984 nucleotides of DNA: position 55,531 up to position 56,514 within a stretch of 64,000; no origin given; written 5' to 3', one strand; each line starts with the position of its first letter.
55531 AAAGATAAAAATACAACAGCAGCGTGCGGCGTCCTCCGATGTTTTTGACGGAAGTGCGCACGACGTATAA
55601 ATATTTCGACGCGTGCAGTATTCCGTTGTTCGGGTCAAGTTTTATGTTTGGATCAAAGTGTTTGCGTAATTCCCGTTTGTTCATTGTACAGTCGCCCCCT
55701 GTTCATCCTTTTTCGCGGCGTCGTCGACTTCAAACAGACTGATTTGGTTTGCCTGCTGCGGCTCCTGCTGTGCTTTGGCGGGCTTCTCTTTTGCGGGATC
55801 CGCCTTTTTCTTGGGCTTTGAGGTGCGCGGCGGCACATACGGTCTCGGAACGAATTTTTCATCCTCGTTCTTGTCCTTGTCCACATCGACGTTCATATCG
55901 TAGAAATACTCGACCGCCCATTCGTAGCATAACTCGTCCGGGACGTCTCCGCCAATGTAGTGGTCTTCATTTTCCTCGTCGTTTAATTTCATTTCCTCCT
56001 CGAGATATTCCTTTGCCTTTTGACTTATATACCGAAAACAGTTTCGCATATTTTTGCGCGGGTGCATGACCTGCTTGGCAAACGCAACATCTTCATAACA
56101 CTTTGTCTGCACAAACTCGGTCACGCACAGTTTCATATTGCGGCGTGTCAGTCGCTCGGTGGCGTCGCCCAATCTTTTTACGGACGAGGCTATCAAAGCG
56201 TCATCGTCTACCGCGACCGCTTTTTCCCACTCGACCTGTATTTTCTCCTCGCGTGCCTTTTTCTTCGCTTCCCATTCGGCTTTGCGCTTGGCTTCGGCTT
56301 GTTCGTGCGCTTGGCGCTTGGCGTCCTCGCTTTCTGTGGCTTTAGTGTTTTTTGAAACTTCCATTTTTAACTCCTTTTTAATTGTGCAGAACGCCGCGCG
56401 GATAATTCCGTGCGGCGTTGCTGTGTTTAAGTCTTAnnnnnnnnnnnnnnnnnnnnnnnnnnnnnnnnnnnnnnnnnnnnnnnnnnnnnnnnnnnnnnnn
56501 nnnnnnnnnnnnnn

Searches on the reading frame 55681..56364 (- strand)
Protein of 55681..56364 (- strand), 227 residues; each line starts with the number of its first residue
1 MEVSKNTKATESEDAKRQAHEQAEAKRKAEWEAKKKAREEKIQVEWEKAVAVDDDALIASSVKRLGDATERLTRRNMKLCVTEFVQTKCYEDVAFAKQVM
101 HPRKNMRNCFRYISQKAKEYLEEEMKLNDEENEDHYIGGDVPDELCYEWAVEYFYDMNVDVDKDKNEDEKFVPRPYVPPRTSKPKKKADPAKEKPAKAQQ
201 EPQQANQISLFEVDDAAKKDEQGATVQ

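Call 12: search_protein_families(library=pfam, proteins=[window:55681-56364:-], max_evalue=0.01)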
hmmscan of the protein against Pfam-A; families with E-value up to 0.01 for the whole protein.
window:55681-56364:- (227 aa): 1 family
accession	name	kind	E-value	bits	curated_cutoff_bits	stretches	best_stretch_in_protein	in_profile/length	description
PF14058.11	PcfK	-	1.5e-19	70.9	27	1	73-213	2-139/139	PcfK-like protein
